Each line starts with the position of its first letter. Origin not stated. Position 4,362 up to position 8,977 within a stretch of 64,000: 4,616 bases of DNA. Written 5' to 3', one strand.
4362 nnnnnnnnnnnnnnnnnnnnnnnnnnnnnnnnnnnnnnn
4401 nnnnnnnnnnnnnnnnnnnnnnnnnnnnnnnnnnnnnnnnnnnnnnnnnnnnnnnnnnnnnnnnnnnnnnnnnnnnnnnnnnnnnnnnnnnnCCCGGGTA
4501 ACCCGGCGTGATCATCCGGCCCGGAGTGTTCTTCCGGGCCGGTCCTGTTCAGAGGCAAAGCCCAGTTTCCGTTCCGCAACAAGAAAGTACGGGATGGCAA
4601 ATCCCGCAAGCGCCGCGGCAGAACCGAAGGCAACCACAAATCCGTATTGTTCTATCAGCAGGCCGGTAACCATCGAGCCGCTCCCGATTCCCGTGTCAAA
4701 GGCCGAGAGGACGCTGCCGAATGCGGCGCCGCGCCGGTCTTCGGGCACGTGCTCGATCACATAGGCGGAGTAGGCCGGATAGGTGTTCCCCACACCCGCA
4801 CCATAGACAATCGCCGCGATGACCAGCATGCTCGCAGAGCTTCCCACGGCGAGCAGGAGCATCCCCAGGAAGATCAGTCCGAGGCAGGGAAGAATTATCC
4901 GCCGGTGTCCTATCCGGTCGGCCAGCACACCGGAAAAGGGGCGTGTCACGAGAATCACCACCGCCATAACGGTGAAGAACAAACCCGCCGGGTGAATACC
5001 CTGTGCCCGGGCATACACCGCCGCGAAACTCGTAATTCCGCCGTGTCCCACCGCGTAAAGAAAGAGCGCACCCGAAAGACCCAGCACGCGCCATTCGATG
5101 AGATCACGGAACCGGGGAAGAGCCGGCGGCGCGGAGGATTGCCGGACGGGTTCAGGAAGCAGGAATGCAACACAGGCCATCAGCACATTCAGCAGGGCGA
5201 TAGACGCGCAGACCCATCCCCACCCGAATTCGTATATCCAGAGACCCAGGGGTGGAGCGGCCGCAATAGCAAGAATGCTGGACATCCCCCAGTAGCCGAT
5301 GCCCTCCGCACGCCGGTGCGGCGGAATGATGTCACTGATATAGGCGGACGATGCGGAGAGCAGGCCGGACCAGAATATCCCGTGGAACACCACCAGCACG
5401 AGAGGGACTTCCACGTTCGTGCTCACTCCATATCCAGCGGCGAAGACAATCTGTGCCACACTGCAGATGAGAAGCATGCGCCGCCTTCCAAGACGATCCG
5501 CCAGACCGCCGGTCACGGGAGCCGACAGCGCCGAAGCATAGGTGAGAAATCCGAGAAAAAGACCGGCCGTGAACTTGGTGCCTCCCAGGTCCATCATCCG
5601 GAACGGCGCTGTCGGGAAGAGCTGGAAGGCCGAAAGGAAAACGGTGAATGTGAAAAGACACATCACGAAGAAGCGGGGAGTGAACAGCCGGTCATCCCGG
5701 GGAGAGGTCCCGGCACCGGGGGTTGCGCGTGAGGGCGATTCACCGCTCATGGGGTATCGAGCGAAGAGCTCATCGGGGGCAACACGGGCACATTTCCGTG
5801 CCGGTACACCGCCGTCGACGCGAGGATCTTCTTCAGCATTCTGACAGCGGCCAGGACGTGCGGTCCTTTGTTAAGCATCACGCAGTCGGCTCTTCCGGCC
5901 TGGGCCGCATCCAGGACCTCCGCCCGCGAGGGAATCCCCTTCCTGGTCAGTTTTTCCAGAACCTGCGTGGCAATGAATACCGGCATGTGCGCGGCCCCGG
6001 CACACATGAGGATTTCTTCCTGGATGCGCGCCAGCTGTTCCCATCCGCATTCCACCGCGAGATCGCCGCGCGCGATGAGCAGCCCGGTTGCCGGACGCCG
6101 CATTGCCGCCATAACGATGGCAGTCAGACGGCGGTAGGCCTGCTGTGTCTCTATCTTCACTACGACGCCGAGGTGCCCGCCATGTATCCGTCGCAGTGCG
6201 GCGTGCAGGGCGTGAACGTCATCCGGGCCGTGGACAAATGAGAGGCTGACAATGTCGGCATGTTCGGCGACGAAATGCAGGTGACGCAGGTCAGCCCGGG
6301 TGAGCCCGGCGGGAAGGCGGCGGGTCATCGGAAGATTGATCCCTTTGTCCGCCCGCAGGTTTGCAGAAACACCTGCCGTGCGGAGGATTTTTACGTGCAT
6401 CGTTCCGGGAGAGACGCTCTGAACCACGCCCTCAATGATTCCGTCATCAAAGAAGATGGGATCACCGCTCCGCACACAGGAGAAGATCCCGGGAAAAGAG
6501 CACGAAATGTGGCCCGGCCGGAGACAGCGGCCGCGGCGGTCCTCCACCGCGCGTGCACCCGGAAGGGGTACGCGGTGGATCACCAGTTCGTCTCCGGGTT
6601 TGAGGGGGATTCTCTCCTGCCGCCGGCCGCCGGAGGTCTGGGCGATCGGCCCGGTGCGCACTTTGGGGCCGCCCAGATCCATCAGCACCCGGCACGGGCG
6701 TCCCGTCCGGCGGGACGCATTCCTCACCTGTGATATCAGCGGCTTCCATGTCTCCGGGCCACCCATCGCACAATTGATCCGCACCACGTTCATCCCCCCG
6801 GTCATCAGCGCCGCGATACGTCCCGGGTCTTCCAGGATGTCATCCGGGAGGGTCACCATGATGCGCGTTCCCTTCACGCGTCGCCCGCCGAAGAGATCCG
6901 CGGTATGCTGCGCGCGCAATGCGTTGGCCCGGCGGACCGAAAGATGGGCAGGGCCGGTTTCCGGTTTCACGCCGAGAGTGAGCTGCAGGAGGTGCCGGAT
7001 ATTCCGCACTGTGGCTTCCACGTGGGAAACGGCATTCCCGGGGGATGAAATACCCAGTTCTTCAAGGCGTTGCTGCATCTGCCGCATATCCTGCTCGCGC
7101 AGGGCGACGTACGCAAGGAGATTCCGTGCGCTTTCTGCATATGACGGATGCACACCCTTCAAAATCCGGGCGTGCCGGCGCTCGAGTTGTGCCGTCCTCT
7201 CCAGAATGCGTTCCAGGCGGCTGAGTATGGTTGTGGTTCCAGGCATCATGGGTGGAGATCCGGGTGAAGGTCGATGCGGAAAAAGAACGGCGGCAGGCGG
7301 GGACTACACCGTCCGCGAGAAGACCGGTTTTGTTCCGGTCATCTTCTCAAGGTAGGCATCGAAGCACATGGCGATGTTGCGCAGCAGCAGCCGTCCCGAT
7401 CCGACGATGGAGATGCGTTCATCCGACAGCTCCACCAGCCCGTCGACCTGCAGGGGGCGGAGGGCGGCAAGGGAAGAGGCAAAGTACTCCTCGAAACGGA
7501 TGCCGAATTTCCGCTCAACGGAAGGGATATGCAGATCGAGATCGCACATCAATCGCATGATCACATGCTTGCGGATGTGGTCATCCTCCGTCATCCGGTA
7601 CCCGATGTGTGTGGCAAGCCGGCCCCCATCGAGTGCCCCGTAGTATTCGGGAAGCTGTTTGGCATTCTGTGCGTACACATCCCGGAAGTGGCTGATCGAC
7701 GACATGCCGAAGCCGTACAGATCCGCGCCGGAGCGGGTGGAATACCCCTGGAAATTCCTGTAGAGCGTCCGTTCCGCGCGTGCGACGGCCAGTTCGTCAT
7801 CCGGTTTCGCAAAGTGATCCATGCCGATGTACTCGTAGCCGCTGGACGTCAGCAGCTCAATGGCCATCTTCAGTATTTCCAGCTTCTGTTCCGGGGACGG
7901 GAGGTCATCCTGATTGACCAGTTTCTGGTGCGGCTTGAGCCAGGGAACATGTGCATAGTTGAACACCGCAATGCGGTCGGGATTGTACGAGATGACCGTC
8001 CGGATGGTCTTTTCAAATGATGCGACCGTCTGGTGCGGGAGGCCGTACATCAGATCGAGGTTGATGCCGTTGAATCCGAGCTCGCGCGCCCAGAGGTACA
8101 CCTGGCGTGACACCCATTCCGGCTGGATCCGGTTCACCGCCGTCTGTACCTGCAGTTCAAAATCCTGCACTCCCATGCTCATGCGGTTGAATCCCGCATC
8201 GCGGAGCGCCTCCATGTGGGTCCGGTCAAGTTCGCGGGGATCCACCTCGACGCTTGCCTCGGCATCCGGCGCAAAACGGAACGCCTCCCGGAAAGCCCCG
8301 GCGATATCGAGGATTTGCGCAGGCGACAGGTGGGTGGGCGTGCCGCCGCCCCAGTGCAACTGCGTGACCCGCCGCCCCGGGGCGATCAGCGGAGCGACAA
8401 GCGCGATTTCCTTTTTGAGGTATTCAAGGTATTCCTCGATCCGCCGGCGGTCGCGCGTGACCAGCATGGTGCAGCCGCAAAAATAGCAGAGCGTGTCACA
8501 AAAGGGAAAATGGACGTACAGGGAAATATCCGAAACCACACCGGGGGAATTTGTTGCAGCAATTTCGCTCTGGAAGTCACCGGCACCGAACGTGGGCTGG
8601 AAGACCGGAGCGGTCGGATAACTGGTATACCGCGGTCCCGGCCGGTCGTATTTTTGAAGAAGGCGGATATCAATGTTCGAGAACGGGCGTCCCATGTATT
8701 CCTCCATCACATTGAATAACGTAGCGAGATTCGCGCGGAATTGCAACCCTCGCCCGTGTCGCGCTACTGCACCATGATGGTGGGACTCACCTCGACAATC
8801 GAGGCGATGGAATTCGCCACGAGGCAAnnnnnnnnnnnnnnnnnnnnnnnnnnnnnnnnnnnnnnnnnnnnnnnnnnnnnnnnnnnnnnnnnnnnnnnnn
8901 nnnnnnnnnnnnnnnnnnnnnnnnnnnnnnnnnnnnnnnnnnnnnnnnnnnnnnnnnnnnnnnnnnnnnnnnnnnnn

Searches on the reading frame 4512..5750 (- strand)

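Call 40: search_protein_families(library=pfam, proteins=[window:4512-5750:-], max_evalue=0.001)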
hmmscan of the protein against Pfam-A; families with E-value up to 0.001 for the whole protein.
window:4512-5750:- (412 aa): 5 families
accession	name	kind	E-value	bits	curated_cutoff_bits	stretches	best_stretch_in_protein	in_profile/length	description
PF07690.21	MFS_1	-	1.1e-50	173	33.4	2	31-250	2-232/347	Major Facilitator Superfamily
PF00083.30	Sugar_tr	-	1.4e-13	51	22.3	2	56-201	42-194/452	Sugar (and other) transporter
PF12832.13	MFS_1_like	-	2.5e-12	47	25.2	1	55-375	29-371/373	MFS_1 like family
PF13347.12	MFS_2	-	2.6e-08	33.3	27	1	176-371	173-386/427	MFS/sugar transport protein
PF05977.19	MFS_3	-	5.5e-07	28.8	27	1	272-388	64-184/524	Transmembrane secretion effector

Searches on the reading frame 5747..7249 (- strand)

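Call 40: search_protein_families(library=pfam, proteins=[window:5747-7249:-], max_evalue=0.001)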
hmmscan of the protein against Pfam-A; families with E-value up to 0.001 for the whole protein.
window:5747-7249:- (500 aa): 1 family
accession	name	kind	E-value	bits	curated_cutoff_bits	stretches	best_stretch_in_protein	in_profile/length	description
PF00224.27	PK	-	2.1e-44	152.4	30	1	128-460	4-315/328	Pyruvate kinase, barrel domain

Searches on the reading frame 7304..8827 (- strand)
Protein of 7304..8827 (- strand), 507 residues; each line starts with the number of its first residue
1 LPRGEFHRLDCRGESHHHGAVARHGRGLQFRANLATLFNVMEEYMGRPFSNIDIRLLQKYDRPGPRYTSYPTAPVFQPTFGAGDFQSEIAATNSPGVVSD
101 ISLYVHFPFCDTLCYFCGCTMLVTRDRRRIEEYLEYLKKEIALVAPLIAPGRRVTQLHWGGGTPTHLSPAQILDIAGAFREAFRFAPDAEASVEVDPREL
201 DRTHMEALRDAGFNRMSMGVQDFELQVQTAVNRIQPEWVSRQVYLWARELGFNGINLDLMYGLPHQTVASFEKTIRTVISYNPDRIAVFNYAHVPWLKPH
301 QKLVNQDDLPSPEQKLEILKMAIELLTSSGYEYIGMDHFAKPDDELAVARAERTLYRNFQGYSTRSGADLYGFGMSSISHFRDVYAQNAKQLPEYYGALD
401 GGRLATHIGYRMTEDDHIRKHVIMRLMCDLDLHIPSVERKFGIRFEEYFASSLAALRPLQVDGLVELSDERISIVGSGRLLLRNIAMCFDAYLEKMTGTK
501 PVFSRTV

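Call 40: search_protein_families(library=pfam, proteins=[window:7304-8827:-], max_evalue=0.001)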
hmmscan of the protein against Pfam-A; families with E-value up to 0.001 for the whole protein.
window:7304-8827:- (507 aa): 2 families
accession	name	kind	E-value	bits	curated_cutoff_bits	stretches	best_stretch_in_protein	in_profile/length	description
PF04055.27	Radical_SAM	-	9.2e-19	68.7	29.5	1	104-277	1-165/166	Radical SAM superfamily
PF06969.22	HemN_C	-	5.9e-10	39.5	24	1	413-481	2-67/67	HemN C-terminal domain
